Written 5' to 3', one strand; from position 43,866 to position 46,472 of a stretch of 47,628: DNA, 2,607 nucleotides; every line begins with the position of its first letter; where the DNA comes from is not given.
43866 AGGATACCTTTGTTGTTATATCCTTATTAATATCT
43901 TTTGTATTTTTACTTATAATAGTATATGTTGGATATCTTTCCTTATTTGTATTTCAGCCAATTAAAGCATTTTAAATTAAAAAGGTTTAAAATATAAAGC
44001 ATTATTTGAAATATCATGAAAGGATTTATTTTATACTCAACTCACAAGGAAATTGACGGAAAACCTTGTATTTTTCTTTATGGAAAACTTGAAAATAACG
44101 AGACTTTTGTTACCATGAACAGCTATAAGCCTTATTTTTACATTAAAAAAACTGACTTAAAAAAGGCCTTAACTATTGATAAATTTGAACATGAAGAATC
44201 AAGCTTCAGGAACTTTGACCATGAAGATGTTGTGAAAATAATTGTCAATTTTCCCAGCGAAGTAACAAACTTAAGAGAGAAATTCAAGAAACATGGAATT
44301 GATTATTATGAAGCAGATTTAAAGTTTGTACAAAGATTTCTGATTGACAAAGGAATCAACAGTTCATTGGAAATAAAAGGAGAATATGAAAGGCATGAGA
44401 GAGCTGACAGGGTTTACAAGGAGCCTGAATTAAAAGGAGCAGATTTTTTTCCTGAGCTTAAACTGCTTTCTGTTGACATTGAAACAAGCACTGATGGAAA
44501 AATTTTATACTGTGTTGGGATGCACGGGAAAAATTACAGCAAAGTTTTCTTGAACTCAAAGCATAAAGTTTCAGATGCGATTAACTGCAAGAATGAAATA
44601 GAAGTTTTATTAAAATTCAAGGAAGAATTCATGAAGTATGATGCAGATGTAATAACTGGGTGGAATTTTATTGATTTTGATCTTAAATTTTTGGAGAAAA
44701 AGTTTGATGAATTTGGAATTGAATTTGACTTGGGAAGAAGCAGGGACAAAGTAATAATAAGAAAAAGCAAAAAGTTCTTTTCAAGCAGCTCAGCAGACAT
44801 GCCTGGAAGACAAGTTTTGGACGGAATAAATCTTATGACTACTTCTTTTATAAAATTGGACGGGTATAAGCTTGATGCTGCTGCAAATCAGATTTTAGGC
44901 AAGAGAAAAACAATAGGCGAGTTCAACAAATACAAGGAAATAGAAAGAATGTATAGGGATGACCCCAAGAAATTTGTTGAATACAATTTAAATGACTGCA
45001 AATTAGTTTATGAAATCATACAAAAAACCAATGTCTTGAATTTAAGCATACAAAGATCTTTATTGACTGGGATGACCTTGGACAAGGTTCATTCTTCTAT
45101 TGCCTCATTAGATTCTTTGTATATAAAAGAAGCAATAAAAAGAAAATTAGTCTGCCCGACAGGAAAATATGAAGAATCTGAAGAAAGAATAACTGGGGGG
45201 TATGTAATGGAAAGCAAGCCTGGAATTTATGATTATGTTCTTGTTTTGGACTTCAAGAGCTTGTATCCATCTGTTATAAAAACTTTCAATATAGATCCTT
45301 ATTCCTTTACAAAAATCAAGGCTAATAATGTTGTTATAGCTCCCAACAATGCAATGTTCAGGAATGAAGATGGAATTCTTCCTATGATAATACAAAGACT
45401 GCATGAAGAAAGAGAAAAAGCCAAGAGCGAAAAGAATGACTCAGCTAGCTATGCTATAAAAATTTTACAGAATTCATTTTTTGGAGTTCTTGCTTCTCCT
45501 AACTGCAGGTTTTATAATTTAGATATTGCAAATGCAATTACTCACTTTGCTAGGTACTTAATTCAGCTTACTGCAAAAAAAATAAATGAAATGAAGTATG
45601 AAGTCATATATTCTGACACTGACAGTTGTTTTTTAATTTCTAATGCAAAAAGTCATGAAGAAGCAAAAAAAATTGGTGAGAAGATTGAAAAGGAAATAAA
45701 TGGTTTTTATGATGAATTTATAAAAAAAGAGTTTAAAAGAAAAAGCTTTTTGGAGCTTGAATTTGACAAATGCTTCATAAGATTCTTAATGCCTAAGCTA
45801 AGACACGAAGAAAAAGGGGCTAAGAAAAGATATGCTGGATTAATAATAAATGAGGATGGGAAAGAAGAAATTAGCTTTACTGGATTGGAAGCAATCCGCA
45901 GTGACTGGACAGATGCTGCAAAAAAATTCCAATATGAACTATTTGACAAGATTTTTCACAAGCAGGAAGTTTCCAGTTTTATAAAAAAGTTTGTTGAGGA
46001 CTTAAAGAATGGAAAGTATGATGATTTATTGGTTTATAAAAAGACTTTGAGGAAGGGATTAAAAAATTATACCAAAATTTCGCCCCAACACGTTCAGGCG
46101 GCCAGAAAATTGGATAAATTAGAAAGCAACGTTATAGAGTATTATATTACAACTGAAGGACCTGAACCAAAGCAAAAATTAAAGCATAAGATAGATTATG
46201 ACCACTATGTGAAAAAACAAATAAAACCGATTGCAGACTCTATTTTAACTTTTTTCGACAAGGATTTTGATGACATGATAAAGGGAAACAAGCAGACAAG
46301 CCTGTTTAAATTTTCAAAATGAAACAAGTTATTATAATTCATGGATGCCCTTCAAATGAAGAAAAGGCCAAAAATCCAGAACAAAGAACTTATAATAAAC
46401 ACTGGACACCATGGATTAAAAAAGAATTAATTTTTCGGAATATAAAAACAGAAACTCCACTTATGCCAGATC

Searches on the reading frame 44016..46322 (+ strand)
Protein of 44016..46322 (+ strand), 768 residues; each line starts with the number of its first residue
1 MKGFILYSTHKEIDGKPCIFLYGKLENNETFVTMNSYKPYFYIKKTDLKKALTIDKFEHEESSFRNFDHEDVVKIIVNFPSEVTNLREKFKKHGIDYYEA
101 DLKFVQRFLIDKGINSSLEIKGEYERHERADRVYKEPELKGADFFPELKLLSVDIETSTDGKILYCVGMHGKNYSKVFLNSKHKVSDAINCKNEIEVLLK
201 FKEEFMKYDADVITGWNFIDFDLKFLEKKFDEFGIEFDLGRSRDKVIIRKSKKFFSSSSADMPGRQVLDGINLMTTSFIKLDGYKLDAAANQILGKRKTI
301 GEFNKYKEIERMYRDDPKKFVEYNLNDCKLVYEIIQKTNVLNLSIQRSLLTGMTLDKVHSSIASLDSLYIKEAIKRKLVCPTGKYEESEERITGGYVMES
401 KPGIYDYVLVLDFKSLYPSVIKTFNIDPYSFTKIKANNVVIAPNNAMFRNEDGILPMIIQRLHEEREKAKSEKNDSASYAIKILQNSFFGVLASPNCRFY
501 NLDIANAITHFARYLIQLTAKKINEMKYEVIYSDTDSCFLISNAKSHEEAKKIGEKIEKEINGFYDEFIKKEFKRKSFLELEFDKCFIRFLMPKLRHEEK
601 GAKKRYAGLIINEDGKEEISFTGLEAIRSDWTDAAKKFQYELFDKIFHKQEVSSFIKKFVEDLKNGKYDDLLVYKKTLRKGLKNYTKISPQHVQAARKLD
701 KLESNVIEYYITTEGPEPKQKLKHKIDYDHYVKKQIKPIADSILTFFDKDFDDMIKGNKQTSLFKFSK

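Call 11: search_protein_families(library=pfam, proteins=[window:44016-46322:+], max_evalue=0.00001)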
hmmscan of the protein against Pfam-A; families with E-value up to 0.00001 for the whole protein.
window:44016-46322:+ (768 aa): 2 families
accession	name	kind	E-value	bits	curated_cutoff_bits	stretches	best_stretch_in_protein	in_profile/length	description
PF00136.26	DNA_pol_B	-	4.3e-42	144.9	23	1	367-708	17-398/453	DNA polymerase family B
PF03104.25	DNA_pol_B_exo1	-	1.7e-15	57.5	23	1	184-288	136-241/242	DNA polymerase family B, exonuclease domain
